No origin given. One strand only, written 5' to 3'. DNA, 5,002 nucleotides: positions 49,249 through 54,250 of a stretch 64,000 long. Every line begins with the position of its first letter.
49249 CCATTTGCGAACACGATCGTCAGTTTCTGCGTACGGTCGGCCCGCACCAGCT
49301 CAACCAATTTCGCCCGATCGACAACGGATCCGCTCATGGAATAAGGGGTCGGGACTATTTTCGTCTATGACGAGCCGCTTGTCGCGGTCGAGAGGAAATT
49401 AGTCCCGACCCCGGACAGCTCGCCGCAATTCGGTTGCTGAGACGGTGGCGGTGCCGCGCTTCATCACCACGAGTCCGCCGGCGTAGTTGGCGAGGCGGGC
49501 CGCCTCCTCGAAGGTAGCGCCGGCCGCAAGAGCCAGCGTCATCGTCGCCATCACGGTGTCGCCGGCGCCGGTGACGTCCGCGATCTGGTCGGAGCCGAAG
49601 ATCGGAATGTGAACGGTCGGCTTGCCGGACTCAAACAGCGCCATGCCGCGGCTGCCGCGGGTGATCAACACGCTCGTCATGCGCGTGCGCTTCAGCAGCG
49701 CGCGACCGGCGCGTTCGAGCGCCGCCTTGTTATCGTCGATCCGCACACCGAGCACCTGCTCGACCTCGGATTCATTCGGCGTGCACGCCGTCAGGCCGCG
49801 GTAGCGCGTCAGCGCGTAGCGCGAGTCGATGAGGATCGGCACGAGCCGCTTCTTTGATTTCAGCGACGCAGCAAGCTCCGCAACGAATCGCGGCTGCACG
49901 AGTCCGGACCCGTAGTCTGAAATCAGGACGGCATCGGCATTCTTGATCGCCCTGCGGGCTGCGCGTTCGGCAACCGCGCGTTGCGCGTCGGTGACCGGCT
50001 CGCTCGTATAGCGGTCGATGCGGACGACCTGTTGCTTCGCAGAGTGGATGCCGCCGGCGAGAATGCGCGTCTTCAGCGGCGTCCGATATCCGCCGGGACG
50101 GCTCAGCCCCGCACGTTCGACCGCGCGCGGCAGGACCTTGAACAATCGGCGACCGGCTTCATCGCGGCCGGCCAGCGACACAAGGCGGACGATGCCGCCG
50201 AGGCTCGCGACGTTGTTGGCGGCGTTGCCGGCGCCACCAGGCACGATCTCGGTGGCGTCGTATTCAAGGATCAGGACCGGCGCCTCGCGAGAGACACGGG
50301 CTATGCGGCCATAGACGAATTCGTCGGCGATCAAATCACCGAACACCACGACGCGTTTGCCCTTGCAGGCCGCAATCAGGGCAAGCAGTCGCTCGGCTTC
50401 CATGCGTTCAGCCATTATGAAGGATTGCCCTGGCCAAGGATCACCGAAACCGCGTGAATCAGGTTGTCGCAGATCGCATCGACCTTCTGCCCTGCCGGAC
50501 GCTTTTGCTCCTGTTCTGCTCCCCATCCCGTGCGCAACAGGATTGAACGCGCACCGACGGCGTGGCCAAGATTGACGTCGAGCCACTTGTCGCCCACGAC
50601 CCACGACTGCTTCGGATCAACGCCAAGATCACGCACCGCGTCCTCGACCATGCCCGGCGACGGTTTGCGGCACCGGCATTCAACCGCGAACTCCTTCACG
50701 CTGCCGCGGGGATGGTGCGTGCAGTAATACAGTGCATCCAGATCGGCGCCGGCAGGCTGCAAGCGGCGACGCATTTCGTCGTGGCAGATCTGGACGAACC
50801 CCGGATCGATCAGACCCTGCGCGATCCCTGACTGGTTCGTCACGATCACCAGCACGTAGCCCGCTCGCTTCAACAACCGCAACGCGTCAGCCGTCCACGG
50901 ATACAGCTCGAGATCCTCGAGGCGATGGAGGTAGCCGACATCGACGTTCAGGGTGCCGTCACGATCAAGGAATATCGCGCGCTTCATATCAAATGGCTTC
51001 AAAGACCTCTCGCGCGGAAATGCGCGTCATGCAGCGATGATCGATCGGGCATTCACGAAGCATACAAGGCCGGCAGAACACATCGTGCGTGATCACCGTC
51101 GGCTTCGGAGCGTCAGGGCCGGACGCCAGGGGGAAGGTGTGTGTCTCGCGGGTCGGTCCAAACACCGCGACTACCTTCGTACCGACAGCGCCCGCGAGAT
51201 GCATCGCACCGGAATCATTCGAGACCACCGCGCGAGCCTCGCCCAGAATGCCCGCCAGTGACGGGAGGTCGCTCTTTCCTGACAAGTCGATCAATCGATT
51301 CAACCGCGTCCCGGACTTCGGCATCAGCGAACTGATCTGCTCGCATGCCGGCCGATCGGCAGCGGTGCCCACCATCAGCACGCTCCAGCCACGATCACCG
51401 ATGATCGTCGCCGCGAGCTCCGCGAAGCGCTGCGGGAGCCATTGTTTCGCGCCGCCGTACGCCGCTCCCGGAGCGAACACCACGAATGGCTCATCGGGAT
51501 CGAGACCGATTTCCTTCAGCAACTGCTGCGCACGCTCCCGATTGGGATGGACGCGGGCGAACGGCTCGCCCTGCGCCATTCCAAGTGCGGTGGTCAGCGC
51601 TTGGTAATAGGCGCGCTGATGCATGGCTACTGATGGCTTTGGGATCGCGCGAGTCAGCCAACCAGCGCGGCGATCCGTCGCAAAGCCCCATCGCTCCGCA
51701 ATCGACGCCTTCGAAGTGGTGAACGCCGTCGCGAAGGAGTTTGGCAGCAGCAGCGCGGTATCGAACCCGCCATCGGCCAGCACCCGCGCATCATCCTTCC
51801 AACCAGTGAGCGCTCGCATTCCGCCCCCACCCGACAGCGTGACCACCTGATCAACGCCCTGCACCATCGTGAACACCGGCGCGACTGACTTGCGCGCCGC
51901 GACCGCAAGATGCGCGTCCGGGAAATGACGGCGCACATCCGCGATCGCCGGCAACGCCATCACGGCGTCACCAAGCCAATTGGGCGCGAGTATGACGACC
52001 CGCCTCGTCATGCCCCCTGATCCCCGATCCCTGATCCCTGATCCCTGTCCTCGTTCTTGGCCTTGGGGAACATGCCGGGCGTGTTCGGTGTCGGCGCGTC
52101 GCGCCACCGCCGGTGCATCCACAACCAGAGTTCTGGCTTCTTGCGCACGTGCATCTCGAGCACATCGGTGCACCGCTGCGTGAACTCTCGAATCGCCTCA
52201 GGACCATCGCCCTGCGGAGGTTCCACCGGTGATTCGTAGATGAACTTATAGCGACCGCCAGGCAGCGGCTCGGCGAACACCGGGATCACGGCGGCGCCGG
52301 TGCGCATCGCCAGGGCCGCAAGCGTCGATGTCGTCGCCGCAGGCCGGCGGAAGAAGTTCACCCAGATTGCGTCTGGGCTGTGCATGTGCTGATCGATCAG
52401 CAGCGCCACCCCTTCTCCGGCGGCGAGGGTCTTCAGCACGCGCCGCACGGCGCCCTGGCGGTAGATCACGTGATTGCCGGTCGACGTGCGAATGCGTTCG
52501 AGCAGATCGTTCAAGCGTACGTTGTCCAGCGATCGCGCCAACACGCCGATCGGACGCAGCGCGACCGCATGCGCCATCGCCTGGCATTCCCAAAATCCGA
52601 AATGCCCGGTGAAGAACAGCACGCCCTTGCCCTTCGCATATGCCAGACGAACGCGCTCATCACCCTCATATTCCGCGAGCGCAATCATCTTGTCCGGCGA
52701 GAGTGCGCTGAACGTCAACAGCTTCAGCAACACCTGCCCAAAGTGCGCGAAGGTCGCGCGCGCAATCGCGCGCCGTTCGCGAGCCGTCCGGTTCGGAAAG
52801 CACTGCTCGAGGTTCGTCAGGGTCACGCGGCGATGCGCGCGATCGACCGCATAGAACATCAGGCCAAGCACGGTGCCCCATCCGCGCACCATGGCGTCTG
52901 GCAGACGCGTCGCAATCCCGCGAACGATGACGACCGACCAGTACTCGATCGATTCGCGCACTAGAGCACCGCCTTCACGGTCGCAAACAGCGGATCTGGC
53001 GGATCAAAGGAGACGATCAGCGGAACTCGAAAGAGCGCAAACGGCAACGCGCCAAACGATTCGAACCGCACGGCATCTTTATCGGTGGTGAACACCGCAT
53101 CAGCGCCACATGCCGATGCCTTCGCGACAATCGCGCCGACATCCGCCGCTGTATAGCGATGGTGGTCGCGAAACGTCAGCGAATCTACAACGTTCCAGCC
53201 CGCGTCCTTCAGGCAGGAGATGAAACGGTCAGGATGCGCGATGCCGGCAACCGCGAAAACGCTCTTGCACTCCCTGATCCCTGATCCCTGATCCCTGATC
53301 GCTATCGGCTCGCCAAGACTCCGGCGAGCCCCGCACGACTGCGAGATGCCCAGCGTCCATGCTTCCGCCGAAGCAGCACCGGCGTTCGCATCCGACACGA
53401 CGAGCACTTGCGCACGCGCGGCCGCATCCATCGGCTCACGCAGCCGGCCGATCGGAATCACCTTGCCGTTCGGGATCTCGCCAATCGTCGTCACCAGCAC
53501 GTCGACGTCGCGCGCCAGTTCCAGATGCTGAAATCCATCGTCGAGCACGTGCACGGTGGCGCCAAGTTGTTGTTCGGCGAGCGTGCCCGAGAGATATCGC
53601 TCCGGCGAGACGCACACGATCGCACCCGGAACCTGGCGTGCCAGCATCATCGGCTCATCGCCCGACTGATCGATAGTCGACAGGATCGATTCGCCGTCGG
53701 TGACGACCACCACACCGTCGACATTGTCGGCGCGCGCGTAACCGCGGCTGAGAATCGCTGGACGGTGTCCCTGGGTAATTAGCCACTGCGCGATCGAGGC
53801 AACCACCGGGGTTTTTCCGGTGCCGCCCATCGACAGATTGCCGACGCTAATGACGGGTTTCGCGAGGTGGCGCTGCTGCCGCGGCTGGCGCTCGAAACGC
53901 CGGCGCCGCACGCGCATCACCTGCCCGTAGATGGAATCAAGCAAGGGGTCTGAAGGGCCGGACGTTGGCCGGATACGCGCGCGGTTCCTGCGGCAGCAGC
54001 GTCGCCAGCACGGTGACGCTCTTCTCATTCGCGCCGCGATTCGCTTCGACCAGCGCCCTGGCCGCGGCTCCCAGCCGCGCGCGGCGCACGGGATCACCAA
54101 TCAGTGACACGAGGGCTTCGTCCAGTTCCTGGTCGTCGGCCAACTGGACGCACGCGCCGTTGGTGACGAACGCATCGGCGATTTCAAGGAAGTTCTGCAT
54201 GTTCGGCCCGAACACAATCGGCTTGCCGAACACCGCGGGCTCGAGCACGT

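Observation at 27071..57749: Family of 7-9 bp tandem repeats placed exactly at gene junctions (and in-frame inside three LPS genes)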

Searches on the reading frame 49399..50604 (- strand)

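Call 17: search_protein_families(library=ncbifam, proteins=[window:49399-50604:-])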
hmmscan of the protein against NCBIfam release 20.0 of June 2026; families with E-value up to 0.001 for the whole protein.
window:49399-50604:- (401 aa): 17 families
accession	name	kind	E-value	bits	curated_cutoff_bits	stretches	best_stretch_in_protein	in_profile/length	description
TIGR02198.1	rfaE_dom_I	equivalog_domain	9.4e-88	294.3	345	1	78-397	3-314/315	D-glycero-beta-D-manno-heptose-7-phosphate kinase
NF008454.0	PRK11316.1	equivalog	2.2e-67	227.7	521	1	81-400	9-315/475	bifunctional D-glycero-beta-D-manno-heptose-7-phosphate kinase/D-glycero-beta-D-manno-heptose 1-phosphate adenylyltransferase HldE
TIGR02152.1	D_ribokin_bact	equivalog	5e-20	72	299.65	1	267-387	172-288/298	ribokinase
TIGR03168.1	1-PFK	subfamily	5.6e-17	61.6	216.4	1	117-394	29-296/305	hexose kinase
TIGR03828.1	pfkB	equivalog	2.9e-16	59.4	292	1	208-393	114-295/305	1-phosphofructokinase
NF008353.0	PRK11142.1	equivalog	5.6e-15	55.6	341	1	116-386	32-290/307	ribokinase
TIGR04382.1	myo_inos_iolC_N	equivalog_domain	3.8e-09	36.3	300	1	123-387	35-297/309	5-dehydro-2-deoxygluconokinase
NF041320.1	pfkB_Halo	equivalog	2e-08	34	400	1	272-394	173-291/302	1-phosphofructokinase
NF049991.1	TagKinase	equivalog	6e-07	28.6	420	1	276-390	200-306/321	tagatose kinase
NF007632.0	PRK10294.1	equivalog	8.6e-07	28.5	353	1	268-393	178-300/310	6-phosphofructokinase II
NF041164.1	NucKinThplmales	equivalog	1.3e-06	27.8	450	1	309-379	202-271/295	nucleoside kinase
NF040938.1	KDG_KDGal_kin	equivalog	3.7e-06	26.3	400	1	299-385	206-289/305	bifunctional 2-dehydro-3-deoxygluconokinase/2-dehydro-3-deoxygalactonokinase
NF047869.1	myo_kin_aldol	exception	1.6e-05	23.5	600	1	309-391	237-323/586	bifunctional 5-dehydro-2-deoxygluconokinase/5-dehydro-2-deoxyphosphogluconate aldolase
NF006957.1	PRK09434.1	equivalog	2e-05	24.2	450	1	293-385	196-292/302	fructokinase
TIGR00097.1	HMP-P_kinase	equivalog_domain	2e-05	24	204.95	1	272-373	129-231/254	bifunctional hydroxymethylpyrimidine kinase/phosphomethylpyrimidine kinase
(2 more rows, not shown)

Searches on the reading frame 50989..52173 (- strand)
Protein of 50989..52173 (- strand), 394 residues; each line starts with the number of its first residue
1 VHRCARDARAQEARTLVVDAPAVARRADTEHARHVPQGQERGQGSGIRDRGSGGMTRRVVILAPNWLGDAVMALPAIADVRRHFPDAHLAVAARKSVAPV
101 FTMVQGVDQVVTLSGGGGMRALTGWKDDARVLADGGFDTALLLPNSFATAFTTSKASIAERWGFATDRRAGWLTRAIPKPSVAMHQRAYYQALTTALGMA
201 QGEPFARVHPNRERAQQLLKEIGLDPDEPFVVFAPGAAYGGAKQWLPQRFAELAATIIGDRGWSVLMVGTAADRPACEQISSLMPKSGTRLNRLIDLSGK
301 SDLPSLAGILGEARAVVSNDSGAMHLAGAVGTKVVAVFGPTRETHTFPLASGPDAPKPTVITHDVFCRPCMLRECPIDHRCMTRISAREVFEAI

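Call 17: search_protein_families(library=ncbifam, proteins=[window:50989-52173:-])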
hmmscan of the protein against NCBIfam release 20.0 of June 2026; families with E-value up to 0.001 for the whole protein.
window:50989-52173:- (394 aa): 6 families
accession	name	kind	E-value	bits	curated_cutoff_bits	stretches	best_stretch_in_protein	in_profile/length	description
TIGR02195.1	heptsyl_trn_II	equivalog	9.2e-57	192.7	134.6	1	58-393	1-333/339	lipopolysaccharide heptosyltransferase II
NF008162.0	PRK10916.1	equivalog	1.4e-37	129.7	569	1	58-351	2-300/348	ADP-heptose--LPS heptosyltransferase RfaF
TIGR02193.1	heptsyl_trn_I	equivalog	3.6e-20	72.4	185.3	1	59-346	2-289/320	lipopolysaccharide heptosyltransferase I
TIGR02201.1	heptsyl_trn_III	equivalog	1.8e-17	63.4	170.2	1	59-346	2-294/344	putative lipopolysaccharide heptosyltransferase III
NF007742.0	PRK10422.1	equivalog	2.3e-12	46.4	467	1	56-344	5-294/352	lipopolysaccharide core heptosyltransferase RfaQ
NF008204.0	PRK10964.1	equivalog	5.8e-08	32.2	437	1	294-341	235-282/322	lipopolysaccharide heptosyltransferase RfaC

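Call 40: find_encoding_contigs(protein=window:50989-52011:-, flank=6000, max_places=10)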
Protein window:50989-52011:- (340 aa): 1 contig read that carries it; 1 place shown.
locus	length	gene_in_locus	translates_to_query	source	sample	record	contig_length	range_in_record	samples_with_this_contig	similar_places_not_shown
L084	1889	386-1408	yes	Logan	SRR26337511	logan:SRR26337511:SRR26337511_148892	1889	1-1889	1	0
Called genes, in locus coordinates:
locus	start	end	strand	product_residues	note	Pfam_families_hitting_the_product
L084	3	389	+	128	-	?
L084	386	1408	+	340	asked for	PF01075:Glyco_transf_9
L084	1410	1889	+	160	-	?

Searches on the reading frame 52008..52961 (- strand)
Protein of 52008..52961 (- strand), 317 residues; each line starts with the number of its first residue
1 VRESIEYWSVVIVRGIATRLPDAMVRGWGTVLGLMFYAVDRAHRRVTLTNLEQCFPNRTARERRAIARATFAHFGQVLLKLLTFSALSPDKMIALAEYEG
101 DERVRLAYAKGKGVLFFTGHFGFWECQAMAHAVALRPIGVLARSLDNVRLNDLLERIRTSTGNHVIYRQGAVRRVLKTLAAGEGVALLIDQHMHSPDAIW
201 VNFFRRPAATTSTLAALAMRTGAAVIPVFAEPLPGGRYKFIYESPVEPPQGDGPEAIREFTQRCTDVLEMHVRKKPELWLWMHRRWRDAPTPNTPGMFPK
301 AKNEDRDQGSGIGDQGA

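Call 17: search_protein_families(library=ncbifam, proteins=[window:52008-52961:-])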
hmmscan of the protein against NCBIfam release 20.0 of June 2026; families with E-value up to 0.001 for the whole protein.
window:52008-52961:- (317 aa): 17 families
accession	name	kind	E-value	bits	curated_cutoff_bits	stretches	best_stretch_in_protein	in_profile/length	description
NF006270.0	PRK08419.1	equivalog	1.1e-50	172.6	248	1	10-288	10-290/298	lipid A biosynthesis lauroyl acyltransferase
NF005120.0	PRK06553.1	equivalog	1.2e-36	126.7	273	1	43-287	59-307/308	lipid A biosynthesis lauroyl acyltransferase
NF006487.0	PRK08905.1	equivalog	1.4e-35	122.7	281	1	16-289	9-276/290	lysophospholipid acyltransferase family protein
NF005399.0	PRK06946.1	subfamily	5.7e-34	117.7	343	1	15-291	15-288/294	lipid A biosynthesis lauroyl acyltransferase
TIGR02207.1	lipid_A_htrB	subfamily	8e-34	117.4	297.8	1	8-293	16-298/303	LpxL/LpxP family Kdo(2)-lipid IV(A) lauroyl/palmitoleoyl acyltransferase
NF006437.0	PRK08733.1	equivalog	8.4e-28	97.4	540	1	9-291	23-299/306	LpxL/LpxP family Kdo(2)-lipid IV(A) lauroyl/palmitoleoyl acyltransferase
NF005340.0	PRK06860.1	subfamily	9.4e-28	97.3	398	1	8-290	19-301/309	lipid A biosynthesis lauroyl acyltransferase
NF004191.0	PRK05646.1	equivalog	4.6e-27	95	491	1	7-293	15-302/310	lipid A biosynthesis lauroyl acyltransferase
NF006432.0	PRK08706.1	equivalog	1e-25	90.6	384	1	19-292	13-284/289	lipid A biosynthesis lauroyl acyltransferase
NF004569.0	PRK05906.1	equivalog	1.1e-25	90.3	439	1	4-287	15-313/454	lipid A biosynthesis lauroyl acyltransferase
NF006507.0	PRK08943.1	subfamily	1.1e-24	87.1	337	1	8-284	28-302/322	lipid A biosynthesis (KDO)2-(lauroyl)-lipid IVA acyltransferase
TIGR02208.1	lipid_A_msbB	equivalog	1.7e-23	83.4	336.05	1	30-285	40-293/305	lauroyl-Kdo(2)-lipid IV(A) myristoyltransferase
NF006438.0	PRK08734.1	equivalog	3.5e-23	82.1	363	1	14-290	14-289/305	lauroyl acyltransferase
NF005919.0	PRK07920.1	equivalog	2.1e-21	76.3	209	1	15-291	20-298/311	phosphatidylinositol mannoside acyltransferase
NF004190.0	PRK05645.1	equivalog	2.2e-20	73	377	1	16-291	15-289/295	lysophospholipid acyltransferase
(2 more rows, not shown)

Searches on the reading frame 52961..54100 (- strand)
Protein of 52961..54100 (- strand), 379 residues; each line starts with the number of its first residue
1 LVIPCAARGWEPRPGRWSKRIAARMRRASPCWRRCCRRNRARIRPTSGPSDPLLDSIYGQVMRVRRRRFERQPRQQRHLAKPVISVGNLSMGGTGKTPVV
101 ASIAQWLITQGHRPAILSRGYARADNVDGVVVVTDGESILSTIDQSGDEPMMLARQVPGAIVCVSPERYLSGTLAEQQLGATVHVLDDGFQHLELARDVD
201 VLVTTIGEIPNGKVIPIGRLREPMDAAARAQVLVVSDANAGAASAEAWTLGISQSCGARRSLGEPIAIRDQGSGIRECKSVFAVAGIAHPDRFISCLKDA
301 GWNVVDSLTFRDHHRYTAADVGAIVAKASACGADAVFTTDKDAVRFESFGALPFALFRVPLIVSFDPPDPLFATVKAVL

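Call 17: search_protein_families(library=ncbifam, proteins=[window:52961-54100:-])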
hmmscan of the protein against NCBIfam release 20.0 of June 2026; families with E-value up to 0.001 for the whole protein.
window:52961-54100:- (379 aa): 2 families
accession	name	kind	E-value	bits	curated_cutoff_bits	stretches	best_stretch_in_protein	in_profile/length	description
TIGR00682.1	lpxK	equivalog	6.9e-50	169.9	91.95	1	58-350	5-295/324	tetraacyldisaccharide 4'-kinase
NF001892.0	PRK00652.1-5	equivalog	1e-41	143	327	1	69-355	40-282/308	tetraacyldisaccharide 4'-kinase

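Call 49: search_solved_structures(query=window:52961-53944:-, show_alignments=1, max_evalue=0.00001)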
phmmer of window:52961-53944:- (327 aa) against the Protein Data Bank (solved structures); distinct sequences matched with E-value up to 0.00001: 2.
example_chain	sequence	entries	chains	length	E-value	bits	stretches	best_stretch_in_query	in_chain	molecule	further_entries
4ehx_A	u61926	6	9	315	7e-33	117.4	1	5-265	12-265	Tetraacyldisaccharide 4'-kinase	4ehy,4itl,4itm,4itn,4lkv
4ehw_A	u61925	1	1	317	7.2e-33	117.3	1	5-265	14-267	Tetraacyldisaccharide 4'-kinase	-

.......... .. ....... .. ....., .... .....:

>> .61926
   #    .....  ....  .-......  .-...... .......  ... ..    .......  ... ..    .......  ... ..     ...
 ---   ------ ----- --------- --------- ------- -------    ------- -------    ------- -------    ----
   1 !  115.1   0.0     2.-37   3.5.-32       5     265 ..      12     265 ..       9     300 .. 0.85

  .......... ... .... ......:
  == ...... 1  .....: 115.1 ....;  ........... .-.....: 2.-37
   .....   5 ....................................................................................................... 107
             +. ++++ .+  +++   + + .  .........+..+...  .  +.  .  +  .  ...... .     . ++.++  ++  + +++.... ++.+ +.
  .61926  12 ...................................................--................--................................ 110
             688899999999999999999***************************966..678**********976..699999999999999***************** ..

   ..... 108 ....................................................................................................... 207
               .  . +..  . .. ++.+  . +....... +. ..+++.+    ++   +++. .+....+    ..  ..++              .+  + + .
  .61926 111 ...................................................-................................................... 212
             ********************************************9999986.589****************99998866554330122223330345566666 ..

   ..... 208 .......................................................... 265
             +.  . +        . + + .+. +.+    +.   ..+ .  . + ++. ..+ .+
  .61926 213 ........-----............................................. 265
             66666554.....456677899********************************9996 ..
